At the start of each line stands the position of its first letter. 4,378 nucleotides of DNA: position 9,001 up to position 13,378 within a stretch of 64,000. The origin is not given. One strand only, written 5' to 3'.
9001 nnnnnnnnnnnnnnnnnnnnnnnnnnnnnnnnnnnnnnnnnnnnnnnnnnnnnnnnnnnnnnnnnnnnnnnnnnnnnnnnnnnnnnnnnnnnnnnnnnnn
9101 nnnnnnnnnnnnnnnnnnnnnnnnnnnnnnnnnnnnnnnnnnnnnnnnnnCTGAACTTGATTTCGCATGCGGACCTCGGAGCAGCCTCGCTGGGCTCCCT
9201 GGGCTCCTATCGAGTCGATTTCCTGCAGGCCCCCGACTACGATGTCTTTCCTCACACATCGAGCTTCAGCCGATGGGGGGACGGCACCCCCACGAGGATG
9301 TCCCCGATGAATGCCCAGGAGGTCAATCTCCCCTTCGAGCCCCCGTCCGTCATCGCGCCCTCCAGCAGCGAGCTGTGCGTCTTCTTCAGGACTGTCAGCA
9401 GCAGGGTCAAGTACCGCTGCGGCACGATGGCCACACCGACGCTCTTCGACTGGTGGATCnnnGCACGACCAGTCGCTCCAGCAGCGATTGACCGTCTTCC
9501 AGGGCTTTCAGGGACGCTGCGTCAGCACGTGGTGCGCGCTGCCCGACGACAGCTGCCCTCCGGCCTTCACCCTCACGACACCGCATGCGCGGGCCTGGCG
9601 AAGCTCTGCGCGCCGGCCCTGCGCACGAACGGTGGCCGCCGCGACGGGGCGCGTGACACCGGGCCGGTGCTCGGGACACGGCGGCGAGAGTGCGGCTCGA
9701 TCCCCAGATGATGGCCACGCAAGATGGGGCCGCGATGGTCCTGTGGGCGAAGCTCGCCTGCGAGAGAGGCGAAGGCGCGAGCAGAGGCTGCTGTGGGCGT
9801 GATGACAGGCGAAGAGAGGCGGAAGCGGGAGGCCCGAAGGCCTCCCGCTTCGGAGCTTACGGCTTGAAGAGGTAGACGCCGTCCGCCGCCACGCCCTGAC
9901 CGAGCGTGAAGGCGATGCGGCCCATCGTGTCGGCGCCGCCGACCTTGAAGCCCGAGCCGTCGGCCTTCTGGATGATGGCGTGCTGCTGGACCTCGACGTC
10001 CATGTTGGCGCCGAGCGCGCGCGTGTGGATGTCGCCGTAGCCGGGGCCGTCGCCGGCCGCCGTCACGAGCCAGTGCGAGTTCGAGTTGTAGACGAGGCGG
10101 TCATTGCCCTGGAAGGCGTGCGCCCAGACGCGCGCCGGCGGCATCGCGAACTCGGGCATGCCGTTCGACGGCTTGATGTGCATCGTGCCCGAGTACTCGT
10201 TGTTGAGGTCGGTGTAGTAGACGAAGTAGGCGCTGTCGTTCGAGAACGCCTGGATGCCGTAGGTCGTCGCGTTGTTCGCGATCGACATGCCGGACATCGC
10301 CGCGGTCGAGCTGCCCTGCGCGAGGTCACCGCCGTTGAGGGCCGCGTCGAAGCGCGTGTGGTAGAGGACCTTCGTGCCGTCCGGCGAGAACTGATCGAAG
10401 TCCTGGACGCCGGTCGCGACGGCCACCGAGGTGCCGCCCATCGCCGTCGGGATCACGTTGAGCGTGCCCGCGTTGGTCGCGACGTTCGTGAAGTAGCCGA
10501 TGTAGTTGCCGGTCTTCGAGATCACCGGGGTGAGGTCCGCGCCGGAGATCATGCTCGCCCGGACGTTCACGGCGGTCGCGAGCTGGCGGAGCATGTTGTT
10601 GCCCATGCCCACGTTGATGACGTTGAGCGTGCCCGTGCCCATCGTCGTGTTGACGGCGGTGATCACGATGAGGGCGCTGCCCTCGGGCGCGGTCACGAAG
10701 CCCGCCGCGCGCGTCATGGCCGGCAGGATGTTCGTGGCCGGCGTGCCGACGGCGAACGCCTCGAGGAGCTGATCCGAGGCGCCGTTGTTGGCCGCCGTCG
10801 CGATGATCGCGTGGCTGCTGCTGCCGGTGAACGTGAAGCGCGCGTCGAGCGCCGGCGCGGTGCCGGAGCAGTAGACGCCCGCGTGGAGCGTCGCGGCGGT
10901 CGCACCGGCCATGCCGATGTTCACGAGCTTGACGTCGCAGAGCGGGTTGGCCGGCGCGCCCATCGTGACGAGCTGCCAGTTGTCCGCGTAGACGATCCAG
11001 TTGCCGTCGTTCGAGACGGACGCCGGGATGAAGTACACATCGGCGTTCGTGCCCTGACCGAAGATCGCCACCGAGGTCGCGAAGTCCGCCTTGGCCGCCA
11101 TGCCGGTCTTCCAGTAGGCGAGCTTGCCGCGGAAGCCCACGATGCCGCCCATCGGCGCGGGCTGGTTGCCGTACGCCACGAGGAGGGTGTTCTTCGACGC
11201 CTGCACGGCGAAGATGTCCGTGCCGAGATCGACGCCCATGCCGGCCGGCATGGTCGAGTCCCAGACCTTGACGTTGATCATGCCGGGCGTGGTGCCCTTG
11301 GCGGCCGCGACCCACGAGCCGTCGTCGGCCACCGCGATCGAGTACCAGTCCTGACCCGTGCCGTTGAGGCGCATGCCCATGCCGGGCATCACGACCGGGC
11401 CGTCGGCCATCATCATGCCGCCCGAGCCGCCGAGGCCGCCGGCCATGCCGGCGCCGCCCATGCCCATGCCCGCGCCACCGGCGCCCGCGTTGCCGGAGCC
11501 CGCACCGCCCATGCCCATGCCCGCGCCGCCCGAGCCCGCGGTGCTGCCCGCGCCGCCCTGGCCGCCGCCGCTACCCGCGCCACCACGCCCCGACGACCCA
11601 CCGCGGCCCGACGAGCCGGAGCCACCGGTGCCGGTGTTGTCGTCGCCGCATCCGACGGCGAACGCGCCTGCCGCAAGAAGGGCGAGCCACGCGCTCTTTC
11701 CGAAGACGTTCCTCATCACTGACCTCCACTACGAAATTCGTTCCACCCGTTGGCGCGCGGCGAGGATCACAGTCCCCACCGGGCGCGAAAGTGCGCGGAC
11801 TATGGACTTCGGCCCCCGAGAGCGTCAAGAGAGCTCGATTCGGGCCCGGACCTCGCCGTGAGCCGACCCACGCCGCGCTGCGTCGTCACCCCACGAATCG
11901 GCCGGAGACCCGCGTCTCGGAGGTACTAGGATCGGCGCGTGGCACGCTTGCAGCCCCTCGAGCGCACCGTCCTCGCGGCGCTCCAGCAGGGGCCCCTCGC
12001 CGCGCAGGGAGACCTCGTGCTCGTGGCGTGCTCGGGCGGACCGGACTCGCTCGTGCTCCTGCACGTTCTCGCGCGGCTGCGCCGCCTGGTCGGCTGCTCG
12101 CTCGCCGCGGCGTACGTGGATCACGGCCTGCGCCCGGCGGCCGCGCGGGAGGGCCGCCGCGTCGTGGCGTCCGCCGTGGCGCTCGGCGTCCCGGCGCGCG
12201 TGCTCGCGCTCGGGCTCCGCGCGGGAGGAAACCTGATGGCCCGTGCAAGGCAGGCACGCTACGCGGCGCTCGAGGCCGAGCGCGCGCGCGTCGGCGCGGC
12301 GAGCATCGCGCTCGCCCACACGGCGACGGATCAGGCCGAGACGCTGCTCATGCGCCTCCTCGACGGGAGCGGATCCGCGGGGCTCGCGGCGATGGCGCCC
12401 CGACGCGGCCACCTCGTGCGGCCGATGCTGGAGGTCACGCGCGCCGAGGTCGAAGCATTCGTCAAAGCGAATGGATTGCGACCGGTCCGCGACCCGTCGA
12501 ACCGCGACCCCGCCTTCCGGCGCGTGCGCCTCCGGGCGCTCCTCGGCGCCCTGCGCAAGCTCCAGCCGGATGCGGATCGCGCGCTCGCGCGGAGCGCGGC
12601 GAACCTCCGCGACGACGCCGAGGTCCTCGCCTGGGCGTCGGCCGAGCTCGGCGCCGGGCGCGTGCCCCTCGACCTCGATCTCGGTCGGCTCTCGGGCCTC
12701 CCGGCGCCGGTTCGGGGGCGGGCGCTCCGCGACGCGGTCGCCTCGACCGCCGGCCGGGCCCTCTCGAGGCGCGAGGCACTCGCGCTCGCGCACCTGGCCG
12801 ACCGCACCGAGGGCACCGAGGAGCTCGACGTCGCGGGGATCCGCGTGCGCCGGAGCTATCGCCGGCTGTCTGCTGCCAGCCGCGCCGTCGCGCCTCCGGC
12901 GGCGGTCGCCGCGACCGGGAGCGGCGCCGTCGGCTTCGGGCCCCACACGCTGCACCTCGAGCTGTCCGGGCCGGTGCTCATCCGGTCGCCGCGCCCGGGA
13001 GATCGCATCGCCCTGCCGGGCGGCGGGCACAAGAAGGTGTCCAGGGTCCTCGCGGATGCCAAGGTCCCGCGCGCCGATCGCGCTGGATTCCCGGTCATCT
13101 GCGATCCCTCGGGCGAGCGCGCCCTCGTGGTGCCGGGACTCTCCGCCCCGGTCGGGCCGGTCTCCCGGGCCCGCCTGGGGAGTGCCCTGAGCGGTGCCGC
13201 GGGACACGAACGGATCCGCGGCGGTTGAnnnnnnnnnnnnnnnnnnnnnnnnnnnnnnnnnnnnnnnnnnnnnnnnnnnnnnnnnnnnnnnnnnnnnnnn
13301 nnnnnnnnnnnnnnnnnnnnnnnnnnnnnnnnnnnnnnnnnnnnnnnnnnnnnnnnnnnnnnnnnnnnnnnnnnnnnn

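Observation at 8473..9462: Lipoprotein built from tandem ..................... repeats resembling fucose-lectin/tectonin beta-propeller blades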

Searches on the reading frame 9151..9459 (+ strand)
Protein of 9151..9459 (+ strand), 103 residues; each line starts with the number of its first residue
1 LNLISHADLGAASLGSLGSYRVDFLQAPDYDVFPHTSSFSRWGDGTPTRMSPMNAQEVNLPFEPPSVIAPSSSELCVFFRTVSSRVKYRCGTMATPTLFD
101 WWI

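Call 48: find_homologous_proteins(query=window:9151-9459:+, max_evalue=10)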
Query seq(103 aa): 6 candidates shared short words with the query, none scored E <= 10.

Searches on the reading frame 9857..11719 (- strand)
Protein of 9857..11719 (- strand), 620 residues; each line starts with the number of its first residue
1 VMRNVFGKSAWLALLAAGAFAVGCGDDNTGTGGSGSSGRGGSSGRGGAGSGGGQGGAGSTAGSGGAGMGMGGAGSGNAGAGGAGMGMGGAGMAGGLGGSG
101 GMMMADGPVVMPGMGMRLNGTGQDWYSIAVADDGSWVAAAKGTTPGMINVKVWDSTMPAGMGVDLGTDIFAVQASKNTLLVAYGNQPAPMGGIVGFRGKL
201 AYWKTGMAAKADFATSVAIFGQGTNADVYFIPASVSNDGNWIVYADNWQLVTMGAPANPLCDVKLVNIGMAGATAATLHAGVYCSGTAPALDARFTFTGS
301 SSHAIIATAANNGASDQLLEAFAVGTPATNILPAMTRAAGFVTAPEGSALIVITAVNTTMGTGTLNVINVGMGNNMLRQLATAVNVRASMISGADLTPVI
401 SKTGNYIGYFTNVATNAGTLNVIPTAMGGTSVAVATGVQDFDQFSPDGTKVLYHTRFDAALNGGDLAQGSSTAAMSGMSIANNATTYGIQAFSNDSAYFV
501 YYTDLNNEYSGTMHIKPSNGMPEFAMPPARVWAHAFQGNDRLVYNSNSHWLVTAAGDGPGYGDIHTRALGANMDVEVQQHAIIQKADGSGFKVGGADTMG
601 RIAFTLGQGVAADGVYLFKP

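Call 31: search_protein_families(library=pfam, proteins=[window:9857-11719:-], max_evalue=0.01)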
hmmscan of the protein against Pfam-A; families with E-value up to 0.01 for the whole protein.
window:9857-11719:- (620 aa): 0 families

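Call 41: search_protein_families(library=ncbifam, proteins=[window:9857-11719:-], max_evalue=1)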
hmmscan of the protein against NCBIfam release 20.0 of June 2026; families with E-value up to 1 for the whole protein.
window:9857-11719:- (620 aa): 1 family
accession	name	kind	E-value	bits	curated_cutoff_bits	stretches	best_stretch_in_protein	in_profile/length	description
TIGR02800.1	propeller_TolB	equivalog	0.012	14.5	343.15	1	386-457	316-386/418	Tol-Pal system beta propeller repeat protein TolB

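Call 43: search_solved_structures(query=window:9857-11719:-, max_evalue=1)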
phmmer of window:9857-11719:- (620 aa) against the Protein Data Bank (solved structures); distinct sequences matched with E-value up to 1: 1.
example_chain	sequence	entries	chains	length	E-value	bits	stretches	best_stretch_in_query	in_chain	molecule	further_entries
9nqo_A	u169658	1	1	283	0.79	11.3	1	30-101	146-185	Galectin-3,Galectin-3,Galectin-3 in complex FN3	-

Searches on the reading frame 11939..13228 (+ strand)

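Call 31: search_protein_families(library=pfam, proteins=[window:11939-13228:+], max_evalue=0.01)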
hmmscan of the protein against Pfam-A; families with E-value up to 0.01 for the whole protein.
window:11939-13228:+ (429 aa): 3 families
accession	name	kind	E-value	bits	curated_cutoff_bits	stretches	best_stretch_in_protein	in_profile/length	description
PF01171.26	ATP_bind_3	-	2.3e-43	148.5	27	1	27-200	2-181/182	PP-loop family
PF11734.13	TilS_C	-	1.1e-06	28.4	22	1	348-401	3-55/74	TilS substrate C-terminal domain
PF09179.16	TilS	-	6.5e-05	23.6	21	1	246-310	1-66/67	TilS substrate binding domain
